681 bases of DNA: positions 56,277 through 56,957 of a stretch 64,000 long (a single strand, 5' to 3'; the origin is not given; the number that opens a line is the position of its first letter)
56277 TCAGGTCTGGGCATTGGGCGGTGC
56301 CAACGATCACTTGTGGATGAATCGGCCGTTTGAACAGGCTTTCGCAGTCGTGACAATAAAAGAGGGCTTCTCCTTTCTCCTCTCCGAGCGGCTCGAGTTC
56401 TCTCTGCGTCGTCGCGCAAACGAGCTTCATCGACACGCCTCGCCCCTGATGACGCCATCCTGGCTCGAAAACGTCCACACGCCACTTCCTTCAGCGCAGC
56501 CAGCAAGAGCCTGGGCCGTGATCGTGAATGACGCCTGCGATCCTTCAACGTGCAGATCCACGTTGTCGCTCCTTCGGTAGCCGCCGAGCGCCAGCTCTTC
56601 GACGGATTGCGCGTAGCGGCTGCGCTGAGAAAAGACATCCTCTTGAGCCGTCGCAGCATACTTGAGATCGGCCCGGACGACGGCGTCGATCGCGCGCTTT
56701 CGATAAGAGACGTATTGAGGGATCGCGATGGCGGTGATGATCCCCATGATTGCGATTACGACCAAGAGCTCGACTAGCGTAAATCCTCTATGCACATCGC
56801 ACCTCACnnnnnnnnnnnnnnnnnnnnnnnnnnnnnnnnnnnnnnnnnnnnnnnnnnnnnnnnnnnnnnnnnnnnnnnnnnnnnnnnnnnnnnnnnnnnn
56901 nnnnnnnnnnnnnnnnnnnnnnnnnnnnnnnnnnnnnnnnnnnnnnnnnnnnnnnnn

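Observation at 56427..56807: Type IV pilin-like gene embedded and translationally coupled within the phage tail module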

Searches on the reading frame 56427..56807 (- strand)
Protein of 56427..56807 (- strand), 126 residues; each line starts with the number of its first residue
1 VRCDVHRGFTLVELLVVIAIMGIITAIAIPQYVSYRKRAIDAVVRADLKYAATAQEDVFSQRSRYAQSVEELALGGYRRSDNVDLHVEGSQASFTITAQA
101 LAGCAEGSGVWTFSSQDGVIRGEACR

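Call 3: search_protein_families(library=pfam, proteins=[window:56427-56807:-], max_evalue=0.01)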
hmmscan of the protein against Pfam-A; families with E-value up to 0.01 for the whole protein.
window:56427-56807:- (126 aa): 2 families
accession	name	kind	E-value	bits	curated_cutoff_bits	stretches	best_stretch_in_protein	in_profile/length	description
PF07963.17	N_methyl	-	3.5e-09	36.3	21.2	1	6-29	4-27/27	Prokaryotic N-terminal methylation motif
PF16732.10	ComP_DUS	-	4.2e-05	24.8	27.3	1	30-103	1-77/87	Type IV minor pilin ComP, DNA uptake sequence receptor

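Call 4: search_protein_families(library=phrogs, proteins=[window:56427-56807:-], max_evalue=0.01)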
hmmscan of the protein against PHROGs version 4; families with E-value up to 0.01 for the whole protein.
window:56427-56807:- (126 aa): 6 families
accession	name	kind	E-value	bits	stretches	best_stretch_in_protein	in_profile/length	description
phrog_27437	-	unknown function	6.6e-14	53.3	1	5-87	6-86/140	-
phrog_3433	-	moron, auxiliary metabolic gene and host takeover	1.3e-09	39.2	1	6-51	19-65/127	pilin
phrog_11596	-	unknown function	6.2e-09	36.9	1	7-49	6-48/187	-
phrog_11263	-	unknown function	2.2e-07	31.6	1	7-34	2-29/72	-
phrog_13280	-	unknown function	8.3e-06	26.6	1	7-29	4-26/67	-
phrog_10597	-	unknown function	0.00011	23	1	6-29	4-27/59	-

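Call 8: find_homologous_proteins(query=window:56427-56807:-)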
Query window:56427-56807:- (126 aa): 303 proteins with E <= 0.001 among 711 candidates; the best 120 are listed.
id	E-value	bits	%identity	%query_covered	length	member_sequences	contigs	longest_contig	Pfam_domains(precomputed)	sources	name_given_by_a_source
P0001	9.7e-61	221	100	84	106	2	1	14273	-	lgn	-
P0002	4.7e-32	129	52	100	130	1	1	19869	PF07963.18,PF16732.11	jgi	jgi:prepilin-type N-terminal cleavage/methylation domain-containing protein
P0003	5.8e-30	122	50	99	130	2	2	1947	PF07963.18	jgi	jgi:prepilin-type N-terminal cleavage/methylation domain-containing protein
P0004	1.2e-29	121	49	100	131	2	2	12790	PF07963.18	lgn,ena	-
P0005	4.0e-29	119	49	99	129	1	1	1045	PF07963.18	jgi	jgi:prepilin-type N-terminal cleavage/methylation domain-containing protein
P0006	7.8e-29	118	50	94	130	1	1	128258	PF07963.18,PF16732.11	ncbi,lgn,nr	ncbi:MAG TPA: prepilin-type N-terminal cleavage/methylation domain-containing protein [Candidatus Ac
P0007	8.4e-29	118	47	99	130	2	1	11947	PF07963.18,PF16732.11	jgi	jgi:type IV pilus assembly protein PilA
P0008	1.5e-28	117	47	100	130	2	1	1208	PF07963.18,PF16732.11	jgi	jgi:prepilin-type N-terminal cleavage/methylation domain-containing protein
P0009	1.8e-28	117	49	100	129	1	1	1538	PF07963.18,PF16732.11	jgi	jgi:prepilin-type N-terminal cleavage/methylation domain-containing protein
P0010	2.1e-28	117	46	99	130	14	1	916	PF07963.18,PF16732.11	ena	-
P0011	7.7e-28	115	52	96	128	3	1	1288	PF07963.18,PF16732.11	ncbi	-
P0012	7.1e-27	112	43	100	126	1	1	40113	PF07963.18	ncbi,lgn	ncbi:MAG: type IV pilin protein [Candidatus Binatia bacterium]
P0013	8.1e-27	112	50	96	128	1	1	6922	PF07963.18,PF16732.11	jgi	-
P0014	8.1e-27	112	47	96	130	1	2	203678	PF07963.18,PF16732.11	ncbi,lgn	-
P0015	9.9e-26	108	44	99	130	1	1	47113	PF07963.18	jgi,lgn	jgi:prepilin-type N-terminal cleavage/methylation domain-containing protein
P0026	2.0e-21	94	45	98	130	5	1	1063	PF07963.18,PF16732.11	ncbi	-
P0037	5.3e-20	90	48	99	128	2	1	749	PF07963.18,PF16732.11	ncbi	-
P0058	1.0e-18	86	42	99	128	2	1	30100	PF07963.18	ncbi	-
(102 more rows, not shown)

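Call 9: search_dna_similar(query=window:56427-56807:-, collection=phages, mode=protein, max_evalue=0.001, max_rows=30)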
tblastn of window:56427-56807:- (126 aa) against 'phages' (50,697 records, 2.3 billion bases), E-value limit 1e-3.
No match.

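Call 10: find_encoding_contigs(protein=P0001, flank=10000, max_places=4)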
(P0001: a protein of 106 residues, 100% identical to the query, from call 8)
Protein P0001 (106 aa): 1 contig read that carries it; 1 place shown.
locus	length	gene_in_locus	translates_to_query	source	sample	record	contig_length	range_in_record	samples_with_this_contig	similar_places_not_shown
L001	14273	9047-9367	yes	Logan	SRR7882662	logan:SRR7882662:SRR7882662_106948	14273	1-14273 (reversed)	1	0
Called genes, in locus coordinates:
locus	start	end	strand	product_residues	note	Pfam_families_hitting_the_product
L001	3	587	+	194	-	?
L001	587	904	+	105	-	-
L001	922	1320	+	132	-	-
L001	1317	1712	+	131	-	PF12691:Phage_tail_terminator_6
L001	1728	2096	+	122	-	-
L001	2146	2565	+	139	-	-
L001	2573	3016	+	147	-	PF06222:Phage_TAC_1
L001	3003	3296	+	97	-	PF06223:Phage_tail_T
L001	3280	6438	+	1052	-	-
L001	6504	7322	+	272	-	PF09343:DUF2460, PF16190:E1_FCCH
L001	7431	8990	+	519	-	PF16190:E1_FCCH, PF09931:Phage_phiJL001_Gp84_N, PF09356:Phage_BR0599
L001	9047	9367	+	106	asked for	-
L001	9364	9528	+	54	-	-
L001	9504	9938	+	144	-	-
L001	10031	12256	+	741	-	PF13550:Phage-tail_3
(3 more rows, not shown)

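Call 11: find_encoding_contigs(protein=P0002, flank=8000, max_places=3)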
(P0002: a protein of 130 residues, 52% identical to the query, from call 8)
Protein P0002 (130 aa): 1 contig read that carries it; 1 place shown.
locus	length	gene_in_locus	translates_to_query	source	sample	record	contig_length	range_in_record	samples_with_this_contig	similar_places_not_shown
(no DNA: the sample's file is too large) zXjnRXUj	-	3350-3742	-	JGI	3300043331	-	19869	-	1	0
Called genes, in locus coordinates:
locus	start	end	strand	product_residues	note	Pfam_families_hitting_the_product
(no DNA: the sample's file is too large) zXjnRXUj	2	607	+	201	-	?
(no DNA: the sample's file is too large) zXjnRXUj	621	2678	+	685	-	PF25323:6TM_PilS, PF00989:PAS (weak), PF08448:PAS_4 (weak), PF00158:Sigma54_activat, PF14532:Sigma54_activ_2, PF07728:AAA_5, PF25601:AAA_lid_14, PF02954:HTH_8, +1 more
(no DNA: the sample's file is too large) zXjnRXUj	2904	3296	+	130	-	PF07963:N_methyl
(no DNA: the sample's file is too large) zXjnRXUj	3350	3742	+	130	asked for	PF07963:N_methyl, PF16732:ComP_DUS (weak)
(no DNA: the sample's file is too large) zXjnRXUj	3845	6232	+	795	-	PF09586:YfhO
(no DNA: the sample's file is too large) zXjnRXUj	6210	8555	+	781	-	PF09586:YfhO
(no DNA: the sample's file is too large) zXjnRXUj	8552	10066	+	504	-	-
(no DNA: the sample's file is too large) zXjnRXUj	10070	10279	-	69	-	-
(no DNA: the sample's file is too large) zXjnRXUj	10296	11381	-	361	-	PF12973:Cupin_7 (faint), PF02311:AraC_binding (faint), PF07883:Cupin_2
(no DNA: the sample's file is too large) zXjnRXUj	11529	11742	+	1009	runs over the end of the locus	PF01564:Spermine_synth, PF13428:TPR_14 (faint), PF14559:TPR_19 (faint)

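Call 29: search_protein_families(library=ncbifam, proteins=[window:56427-56807:-], max_evalue=0.01)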
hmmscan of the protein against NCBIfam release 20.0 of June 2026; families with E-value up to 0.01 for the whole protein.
window:56427-56807:- (126 aa): 9 families
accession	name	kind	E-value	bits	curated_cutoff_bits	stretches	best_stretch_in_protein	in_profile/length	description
NF041775.1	typeIV_PilA_Myxo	equivalog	5.2e-17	62.5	400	1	6-88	10-91/214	type IV pilin protein PilA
TIGR01710.1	typeII_sec_gspG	equivalog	6e-10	39.3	88.85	1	7-65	1-59/134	type II secretion system major pseudopilin GspG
NF007862.0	PRK10574.1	equivalog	6.8e-10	39.2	138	1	6-50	4-49/145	prepilin peptidase-dependent pilin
TIGR02532.1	IV_pilin_GFxxxE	domain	5.6e-09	35.5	16.3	1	7-29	2-24/24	prepilin-type N-terminal cleavage/methylation domain-containing protein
NF040999.1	pilin_ComGC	equivalog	2.6e-07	30.7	75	1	7-82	2-76/84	competence type IV pilus major pilin ComGC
TIGR01708.2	typeII_sec_gspH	equivalog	8.6e-07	29.1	80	1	6-33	1-28/169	type II secretion system minor pseudopilin GspH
NF007800.0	PRK10506.1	equivalog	1.9e-05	24.5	158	1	5-58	7-61/163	prepilin peptidase-dependent protein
NF041013.1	T4P_ComGE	equivalog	2.4e-05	24.3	49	1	7-38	4-35/83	competence type IV pilus minor pilin ComGE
TIGR02596.1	TIGR02596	subfamily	0.00031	20.9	70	1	9-33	1-25/196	Verru_Chthon cassette protein D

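Call 30: search_solved_structures(query=A1, max_evalue=0.001, show_alignments=1)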
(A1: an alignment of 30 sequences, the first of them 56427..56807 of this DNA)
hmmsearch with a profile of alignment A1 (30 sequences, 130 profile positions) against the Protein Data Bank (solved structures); distinct sequences matched with E-value up to 0.001: 22.
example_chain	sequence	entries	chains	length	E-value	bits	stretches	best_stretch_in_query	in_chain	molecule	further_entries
9egp_A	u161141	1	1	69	3.9e-27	98.3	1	5-68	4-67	Geopilin domain 1 protein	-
7tgg_A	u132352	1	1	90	4.6e-27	98.1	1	5-69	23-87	Geopilin domain 1 protein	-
2m7g_A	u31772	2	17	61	2.6e-24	89.2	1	12-69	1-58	Geopilin domain 1 protein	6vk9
8tj2_C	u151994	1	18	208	9.3e-19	71.2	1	12-76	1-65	Type IV major pilin protein PilA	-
6xxd_A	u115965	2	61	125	6.6e-18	68.5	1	12-107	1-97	PilA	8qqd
1oqw_A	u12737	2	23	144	4.1e-12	49.7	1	12-65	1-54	Fimbrial protein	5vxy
8tob_GA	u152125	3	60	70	7.7e-12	48.9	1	13-67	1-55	Fimbrial protein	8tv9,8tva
8tum_e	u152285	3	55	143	3e-11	46.9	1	12-65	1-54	Type IV major pilin protein PilA | Pilin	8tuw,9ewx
8pfb_G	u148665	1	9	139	1.1e-09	41.9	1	12-81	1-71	Type IV pilin PilE1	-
9laa_A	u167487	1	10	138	3.5e-09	40.3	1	4-49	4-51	Type IV pilin protein PilA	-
8p3b_A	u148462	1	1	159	8.6e-09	39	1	12-48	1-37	Fimbrial protein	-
5kua_A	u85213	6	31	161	1e-08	38.7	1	12-104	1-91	pilin | Neisseria meningitidis PilE variant SB-GATDH | Neisseria meningitidis PilE, SB-DATDH variant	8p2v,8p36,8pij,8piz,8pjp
2hi2_A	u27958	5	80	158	1.2e-08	38.6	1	12-47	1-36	Fimbrial protein | PilA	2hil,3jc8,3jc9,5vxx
1ay2_A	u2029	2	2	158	1.4e-08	38.3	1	12-46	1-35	TYPE 4 PILIN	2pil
3sok_A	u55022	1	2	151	2.2e-08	37.7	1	12-45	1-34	Fimbrial protein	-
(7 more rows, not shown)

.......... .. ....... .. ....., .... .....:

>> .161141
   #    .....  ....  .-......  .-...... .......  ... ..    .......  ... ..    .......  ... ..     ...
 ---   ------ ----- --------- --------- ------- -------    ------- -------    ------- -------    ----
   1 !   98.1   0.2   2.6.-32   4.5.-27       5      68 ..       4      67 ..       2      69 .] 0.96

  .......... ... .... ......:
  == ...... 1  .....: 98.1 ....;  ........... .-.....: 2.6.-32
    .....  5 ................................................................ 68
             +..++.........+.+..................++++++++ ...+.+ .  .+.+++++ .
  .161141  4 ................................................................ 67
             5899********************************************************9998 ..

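Call 33: predict_structure(alignment_id=A1)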
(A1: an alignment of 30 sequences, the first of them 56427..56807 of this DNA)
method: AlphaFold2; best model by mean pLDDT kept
length: 126 residues; sequences in the alignment: 30
mean_pLDDT: 89.1   pTM: 0.72
mean pLDDT of the five models: 89.1, 88.5, 85.9, 85.1, 83.0
residues with pLDDT >= 90: 85; 70-90: 32; 50-70: 6; < 50: 3
segments of 3 or more residues with pLDDT < 50: 1-3
pLDDT, mean of each block of 10 residues (from residue 1): 57 91 87 88 95 95 94 90 94 95 88 94 92
secondary structure, 60 per line:
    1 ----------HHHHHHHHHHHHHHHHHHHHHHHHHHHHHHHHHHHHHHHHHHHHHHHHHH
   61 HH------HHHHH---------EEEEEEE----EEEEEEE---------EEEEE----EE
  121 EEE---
elements in order: H11-62 H69-73 E83-89 E94-100 E110-114 E119-123

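Call 36: fold_search(model_id=the predicted structure, library=pdb)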
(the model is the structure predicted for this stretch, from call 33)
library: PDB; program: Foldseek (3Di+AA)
matches with E <= 10: 105; with E <= 0.001: 1
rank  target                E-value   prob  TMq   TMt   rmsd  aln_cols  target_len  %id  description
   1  6xxd_A                2.0e-06  1.00  0.72  0.73   2.4       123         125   31  CryoEM structure of the type IV pilin PilA4 from Thermus thermophilus (released 2020-03-11)
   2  8tj2_A                7.3e-03  1.00  0.41  0.27   4.0        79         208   35  CryoEM structure of Myxococcus xanthus type IV pilus (released 2023-08-09)
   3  5vxx_A                1.5e-02  0.99  0.49  0.42   5.5       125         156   23  Cryo-EM reconstruction of Neisseria gonorrhoeae Type IV pilus (released 2017-07-12)
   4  1ay2_A                2.4e-02  1.00  0.52  0.43   4.2       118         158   23  STRUCTURE OF THE FIBER-FORMING PROTEIN PILIN AT 2.6 ANGSTROMS RESOLUTION (released 1998-04-29)
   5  2hi2_A                2.5e-02  0.99  0.58  0.48   8.2       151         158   20  Crystal structure of native Neisseria gonorrhoeae Type IV pilin at 2.3 Angstroms Resolution (released 2006-09-12)
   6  4bhr_B                3.0e-02  1.00  0.47  0.64   3.4        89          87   17  Structure of the TTHA1221 type IV pilin protein from Thermus thermophilus (released 2013-11-20)
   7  8p3b                  6.4e-02  0.89  0.43  0.36   6.5       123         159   24  Neisseria meningitidis Type IV pilus SA-GATDH variant (released 2024-04-03)
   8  4d40_A                2.2e-01  0.90  0.43  0.57   3.6        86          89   14  High-Resolution Structure of a Type IV Pilin from Shewanella oneidensis (released 2015-04-29)
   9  7c7x_F                3.2e-01  0.20  0.29  0.23  15.5       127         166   16  Structural insights into nucleosome reorganization by NAP1-RELATED PROTEIN 1 (NRP1) (released 2020-11-11)
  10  5day_B                3.2e-01  0.20  0.24  0.18  14.0       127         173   12  The structure of NAP1-Related Protein(NRP1) in Arabidopsis (released 2016-09-21)
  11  5day_A                4.0e-01  0.21  0.29  0.22  15.3       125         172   14  The structure of NAP1-Related Protein(NRP1) in Arabidopsis (released 2016-09-21)
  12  2rl7_B                9.6e-01  0.38  0.24  0.21   4.5        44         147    9  Crystal Structure cation-dependent mannose 6-phosphate receptor at pH 4.8 (released 2008-02-12)
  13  6ci7_C                1.0e+00  0.13  0.23  0.09  12.4        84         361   18  The structure of YcaO from Methanopyrus kandleri bound with AMPPCP and Mg2+ (released 2018-03-21)
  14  6jqv_A                1.2e+00  0.07  0.19  0.15  17.6       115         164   16  Crystal structure of Arabidopsis thaliana NRP2 (released 2019-07-10)
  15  9j1u_A                1.7e+00  0.14  0.23  0.07   3.5        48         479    8  Structural basis of the bifunctionality of M. salinexigens ZYF650T glucosylglycerol phosphorylase in glucosylglycerol  (released 2025-09-10)
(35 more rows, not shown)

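Call 37: fold_search(model_id=the predicted structure, library=viral)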
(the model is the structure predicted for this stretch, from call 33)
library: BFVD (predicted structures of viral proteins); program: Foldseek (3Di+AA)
matches with E <= 10: 323; with E <= 0.001: 0
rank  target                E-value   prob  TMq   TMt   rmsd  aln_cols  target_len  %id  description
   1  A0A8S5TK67            3.8e-01  0.54  0.37  0.18   4.3        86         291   13  Uncharacterized protein [Siphoviridae sp. ctwQT14]
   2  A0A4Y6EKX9            4.0e-01  0.35  0.29  0.37   7.9        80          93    6  Uncharacterized protein [Gordonia phage Pupper]
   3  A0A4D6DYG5            4.3e-01  0.66  0.48  0.52   4.6       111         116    7  Uncharacterized protein [Edwardsiella phage pEt-SU]
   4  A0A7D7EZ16            4.3e-01  0.54  0.44  0.35   7.7       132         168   13  (no name in the UniProt tables at hand)
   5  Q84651                4.5e-01  0.12  0.25  0.19  15.1       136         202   15  Uncharacterized protein [Paramecium bursaria Chlorella virus 1]
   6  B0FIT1                6.2e-01  0.20  0.32  0.18  17.8       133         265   12  Agglutinating adhesin [Escherichia phage Phieco32]
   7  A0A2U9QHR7            6.2e-01  0.18  0.23  0.16  11.8        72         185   14  DNA-directed RNA polymerase subunit [Sea otter poxvirus]
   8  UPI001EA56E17         6.6e-01  0.23  0.34  0.33   7.1       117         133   12  (no name look-up for this kind of identifier)
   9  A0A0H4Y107            6.6e-01  0.18  0.22  0.16  12.3        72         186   14  DNA-directed RNA polymerase [Salmon gill poxvirus]
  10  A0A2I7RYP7            7.0e-01  0.14  0.28  0.24  12.7       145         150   10  (no name in the UniProt tables at hand)
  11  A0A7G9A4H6            7.4e-01  0.63  0.31  0.31   2.5        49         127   16  Uncharacterized protein [Bacteriophage sp.]
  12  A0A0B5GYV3            7.4e-01  0.14  0.20  0.03   5.7        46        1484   15  Tail fiber protein [Vibrio phage phi 3]
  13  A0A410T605            9.5e-01  0.18  0.31  0.30   9.4       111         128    4  Uncharacterized protein [Acinetobacter phage Henu6]
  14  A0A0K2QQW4            9.5e-01  0.08  0.23  0.08  16.5       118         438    8  Uncharacterized protein [Ralstonia phage RSF1]
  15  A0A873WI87            1.0e+00  0.18  0.32  0.35   7.1       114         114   12  Uncharacterized protein [Klebsiella phage Miami]
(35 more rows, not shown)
